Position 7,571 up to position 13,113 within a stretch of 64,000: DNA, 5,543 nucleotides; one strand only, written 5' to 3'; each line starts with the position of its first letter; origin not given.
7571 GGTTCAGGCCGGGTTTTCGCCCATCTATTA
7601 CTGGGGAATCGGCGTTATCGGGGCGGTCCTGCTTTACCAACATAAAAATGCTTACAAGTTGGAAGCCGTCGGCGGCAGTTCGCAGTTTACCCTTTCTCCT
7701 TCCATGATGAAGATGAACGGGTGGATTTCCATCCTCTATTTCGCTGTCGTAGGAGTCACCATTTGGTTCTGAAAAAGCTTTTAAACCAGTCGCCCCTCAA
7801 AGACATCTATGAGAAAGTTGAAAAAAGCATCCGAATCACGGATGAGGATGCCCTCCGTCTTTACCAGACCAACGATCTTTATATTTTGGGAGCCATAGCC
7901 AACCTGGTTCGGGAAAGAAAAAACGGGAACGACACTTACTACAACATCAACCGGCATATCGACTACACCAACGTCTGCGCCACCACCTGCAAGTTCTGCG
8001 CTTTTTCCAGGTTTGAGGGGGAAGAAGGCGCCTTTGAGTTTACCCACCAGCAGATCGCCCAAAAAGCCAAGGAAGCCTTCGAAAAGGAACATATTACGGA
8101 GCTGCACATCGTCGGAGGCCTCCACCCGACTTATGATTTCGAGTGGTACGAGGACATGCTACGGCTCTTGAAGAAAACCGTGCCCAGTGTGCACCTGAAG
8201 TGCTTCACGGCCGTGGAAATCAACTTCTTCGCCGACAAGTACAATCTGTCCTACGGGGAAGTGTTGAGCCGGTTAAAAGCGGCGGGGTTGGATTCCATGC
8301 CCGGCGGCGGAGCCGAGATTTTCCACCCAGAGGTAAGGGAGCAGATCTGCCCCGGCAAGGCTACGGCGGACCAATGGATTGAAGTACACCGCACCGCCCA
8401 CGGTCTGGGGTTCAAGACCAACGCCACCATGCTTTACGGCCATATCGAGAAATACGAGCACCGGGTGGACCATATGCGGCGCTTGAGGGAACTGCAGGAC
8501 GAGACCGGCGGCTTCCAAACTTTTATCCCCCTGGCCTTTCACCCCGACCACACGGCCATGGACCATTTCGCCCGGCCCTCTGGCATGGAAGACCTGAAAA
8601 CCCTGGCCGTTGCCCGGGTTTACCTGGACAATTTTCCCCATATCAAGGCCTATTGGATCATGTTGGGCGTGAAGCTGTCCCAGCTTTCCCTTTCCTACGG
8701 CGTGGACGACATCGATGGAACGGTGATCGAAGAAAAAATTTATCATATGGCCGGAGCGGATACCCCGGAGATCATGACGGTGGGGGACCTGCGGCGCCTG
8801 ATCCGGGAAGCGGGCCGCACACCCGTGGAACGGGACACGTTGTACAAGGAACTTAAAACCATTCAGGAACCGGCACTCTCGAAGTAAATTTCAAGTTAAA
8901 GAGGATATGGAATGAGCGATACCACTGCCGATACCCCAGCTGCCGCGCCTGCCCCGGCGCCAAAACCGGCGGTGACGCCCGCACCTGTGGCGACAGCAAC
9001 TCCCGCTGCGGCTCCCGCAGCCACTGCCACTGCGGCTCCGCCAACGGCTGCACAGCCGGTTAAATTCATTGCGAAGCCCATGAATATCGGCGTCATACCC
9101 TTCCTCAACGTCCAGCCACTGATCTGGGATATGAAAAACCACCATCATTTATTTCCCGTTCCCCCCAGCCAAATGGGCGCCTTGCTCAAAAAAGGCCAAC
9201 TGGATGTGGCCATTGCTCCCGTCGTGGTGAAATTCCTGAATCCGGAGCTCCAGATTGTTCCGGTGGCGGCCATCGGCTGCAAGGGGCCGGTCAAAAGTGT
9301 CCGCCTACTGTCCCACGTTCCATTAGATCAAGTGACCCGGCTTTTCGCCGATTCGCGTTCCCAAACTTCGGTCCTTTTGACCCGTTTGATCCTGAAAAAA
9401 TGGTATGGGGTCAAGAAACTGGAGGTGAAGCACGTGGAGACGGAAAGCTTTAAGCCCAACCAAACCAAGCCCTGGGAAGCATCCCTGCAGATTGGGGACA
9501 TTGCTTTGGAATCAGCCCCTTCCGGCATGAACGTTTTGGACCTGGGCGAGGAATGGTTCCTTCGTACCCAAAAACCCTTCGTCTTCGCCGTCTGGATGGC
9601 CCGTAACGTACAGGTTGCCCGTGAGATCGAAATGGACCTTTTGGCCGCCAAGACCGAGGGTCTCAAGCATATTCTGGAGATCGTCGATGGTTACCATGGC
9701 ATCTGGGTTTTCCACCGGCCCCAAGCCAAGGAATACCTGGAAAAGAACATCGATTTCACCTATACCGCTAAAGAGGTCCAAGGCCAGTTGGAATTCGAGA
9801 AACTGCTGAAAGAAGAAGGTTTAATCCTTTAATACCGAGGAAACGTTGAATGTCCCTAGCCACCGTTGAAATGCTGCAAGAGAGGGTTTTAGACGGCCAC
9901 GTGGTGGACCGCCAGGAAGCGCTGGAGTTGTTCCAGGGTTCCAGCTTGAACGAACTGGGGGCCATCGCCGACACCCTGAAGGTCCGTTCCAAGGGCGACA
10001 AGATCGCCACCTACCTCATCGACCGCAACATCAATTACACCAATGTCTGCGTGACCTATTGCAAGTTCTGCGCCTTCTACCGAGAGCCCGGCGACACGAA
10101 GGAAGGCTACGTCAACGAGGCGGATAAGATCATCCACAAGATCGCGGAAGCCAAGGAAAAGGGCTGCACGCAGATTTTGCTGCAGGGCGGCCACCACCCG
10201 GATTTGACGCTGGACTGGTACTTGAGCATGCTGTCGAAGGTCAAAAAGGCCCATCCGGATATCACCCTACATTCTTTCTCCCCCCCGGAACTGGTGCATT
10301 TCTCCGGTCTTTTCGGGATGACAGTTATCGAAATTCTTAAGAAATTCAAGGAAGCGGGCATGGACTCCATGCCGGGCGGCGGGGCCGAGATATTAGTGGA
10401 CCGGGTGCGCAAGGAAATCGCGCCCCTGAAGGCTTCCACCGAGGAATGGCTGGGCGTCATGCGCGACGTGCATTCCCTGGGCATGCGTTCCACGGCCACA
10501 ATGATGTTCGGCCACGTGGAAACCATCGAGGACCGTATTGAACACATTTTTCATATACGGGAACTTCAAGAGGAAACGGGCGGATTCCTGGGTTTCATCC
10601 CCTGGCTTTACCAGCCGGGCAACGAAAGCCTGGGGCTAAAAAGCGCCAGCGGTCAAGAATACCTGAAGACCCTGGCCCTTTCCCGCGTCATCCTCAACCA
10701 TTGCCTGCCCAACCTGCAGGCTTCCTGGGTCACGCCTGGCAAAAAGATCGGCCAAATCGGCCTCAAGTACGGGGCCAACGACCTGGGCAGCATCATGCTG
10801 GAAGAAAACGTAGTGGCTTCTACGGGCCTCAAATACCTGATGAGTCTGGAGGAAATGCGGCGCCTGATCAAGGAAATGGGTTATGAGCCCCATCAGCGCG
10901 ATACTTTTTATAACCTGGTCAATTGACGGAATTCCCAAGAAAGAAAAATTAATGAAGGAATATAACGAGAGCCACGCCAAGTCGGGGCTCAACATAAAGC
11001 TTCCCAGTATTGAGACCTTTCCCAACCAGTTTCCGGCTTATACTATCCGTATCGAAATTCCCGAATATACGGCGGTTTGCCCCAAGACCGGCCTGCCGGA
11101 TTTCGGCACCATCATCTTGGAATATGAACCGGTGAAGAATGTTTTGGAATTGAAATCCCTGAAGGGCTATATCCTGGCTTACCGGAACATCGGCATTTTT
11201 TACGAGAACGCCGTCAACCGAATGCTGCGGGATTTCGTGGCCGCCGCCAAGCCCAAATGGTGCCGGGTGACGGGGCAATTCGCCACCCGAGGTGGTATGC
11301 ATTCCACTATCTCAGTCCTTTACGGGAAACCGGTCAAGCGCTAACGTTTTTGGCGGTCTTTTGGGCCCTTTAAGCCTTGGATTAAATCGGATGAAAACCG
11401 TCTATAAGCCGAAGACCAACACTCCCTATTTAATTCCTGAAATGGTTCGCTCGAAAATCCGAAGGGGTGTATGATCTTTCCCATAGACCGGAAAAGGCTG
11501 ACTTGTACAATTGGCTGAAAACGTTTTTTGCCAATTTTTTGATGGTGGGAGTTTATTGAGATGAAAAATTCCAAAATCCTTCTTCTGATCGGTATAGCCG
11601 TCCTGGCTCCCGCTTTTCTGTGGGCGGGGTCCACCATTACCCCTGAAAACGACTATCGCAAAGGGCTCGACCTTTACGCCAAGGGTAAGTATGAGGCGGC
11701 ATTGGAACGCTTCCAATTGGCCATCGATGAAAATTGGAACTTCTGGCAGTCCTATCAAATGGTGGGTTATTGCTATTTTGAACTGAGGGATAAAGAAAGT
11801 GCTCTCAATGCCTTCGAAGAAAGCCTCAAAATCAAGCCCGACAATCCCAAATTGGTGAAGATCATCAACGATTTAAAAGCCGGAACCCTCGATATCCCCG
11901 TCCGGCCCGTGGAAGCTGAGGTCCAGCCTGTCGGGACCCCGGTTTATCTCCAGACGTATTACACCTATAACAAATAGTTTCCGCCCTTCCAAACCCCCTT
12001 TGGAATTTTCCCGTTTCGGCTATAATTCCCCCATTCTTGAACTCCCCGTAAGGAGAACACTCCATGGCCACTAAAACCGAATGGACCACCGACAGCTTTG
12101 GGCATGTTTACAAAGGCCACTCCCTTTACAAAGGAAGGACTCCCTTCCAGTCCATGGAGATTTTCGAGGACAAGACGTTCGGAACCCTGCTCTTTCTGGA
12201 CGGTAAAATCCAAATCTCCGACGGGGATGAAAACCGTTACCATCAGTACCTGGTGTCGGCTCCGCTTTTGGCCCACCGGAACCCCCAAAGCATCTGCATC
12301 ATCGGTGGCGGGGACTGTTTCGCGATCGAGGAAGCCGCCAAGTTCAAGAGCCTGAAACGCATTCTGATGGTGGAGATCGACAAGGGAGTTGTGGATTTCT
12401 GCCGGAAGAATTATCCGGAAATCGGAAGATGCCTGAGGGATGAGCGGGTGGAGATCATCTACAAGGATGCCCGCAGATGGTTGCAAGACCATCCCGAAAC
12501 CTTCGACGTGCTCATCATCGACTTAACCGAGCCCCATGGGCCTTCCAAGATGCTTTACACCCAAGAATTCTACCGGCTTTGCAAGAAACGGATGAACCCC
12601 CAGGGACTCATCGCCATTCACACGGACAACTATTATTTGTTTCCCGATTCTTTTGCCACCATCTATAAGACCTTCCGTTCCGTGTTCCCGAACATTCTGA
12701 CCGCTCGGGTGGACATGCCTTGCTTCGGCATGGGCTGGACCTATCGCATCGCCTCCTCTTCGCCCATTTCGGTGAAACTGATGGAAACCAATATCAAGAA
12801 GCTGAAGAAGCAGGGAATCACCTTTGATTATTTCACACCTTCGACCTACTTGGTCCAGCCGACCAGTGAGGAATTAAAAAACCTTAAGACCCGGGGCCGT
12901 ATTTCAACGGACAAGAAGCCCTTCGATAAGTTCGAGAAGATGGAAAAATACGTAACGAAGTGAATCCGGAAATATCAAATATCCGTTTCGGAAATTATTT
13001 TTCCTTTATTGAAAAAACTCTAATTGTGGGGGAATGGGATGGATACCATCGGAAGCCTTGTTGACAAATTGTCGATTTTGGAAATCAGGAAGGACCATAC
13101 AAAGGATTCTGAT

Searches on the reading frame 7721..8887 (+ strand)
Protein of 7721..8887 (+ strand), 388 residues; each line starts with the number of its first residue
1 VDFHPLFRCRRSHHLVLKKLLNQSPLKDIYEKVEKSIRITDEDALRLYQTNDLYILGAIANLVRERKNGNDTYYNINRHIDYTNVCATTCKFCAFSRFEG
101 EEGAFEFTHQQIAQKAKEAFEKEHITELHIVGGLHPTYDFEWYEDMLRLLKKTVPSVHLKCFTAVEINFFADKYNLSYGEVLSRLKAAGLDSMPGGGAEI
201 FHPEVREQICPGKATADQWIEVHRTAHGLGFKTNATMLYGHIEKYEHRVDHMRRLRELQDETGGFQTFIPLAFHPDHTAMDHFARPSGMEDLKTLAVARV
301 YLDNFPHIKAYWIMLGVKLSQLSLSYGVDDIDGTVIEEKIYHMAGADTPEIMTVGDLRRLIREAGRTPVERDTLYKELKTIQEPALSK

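Call 61: search_protein_families(library=pfam, proteins=[window:7721-8887:+], max_evalue=0.00001)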
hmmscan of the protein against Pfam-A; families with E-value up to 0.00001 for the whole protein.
window:7721-8887:+ (388 aa): 2 families
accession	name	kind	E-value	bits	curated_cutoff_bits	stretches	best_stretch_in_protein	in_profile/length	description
PF04055.27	Radical_SAM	-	8.2e-21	75.3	29.5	1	82-254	3-165/166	Radical SAM superfamily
PF19288.4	CofH_C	-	4.7e-15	56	27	1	264-379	3-120/125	CofH/MqnC C-terminal region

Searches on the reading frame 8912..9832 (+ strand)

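Call 61: search_protein_families(library=pfam, proteins=[window:8912-9832:+], max_evalue=0.00001)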
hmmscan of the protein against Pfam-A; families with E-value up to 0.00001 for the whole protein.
window:8912-9832:+ (306 aa): 1 family
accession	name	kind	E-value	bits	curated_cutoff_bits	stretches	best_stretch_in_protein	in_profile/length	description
PF02621.19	VitK2_biosynth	-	1.6e-37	129.8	26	1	57-300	1-251/252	Menaquinone biosynthesis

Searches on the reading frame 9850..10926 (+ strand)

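Call 61: search_protein_families(library=pfam, proteins=[window:9850-10926:+], max_evalue=0.00001)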
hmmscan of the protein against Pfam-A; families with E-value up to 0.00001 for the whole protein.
window:9850-10926:+ (358 aa): 2 families
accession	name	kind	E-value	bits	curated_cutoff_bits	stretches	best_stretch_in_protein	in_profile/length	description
PF19288.4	CofH_C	-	5.3e-30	104.2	27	1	245-356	3-118/125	CofH/MqnC C-terminal region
PF04055.27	Radical_SAM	-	3.4e-21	76.5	29.5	1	61-233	1-163/166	Radical SAM superfamily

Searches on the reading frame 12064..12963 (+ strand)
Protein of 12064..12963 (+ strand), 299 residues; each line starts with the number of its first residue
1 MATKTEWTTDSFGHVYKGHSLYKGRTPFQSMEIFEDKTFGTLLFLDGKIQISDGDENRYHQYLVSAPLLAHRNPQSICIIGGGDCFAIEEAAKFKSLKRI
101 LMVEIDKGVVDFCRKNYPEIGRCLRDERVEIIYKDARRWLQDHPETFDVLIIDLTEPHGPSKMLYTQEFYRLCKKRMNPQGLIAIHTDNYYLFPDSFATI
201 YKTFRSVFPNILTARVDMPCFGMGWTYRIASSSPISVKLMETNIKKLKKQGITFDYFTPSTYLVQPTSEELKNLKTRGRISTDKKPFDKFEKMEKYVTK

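Call 61: search_protein_families(library=pfam, proteins=[window:12064-12963:+], max_evalue=0.00001)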
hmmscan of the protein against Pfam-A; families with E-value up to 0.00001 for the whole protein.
window:12064-12963:+ (299 aa): 2 families
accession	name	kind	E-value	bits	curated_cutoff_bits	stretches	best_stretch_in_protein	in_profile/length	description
PF01564.23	Spermine_synth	-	3.8e-38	131.3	22.9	1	56-232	1-178/186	Spermine/spermidine synthase domain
PF17284.7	Spermine_synt_N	-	3.6e-10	40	22.1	1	19-52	19-52/53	Spermidine synthase tetramerisation domain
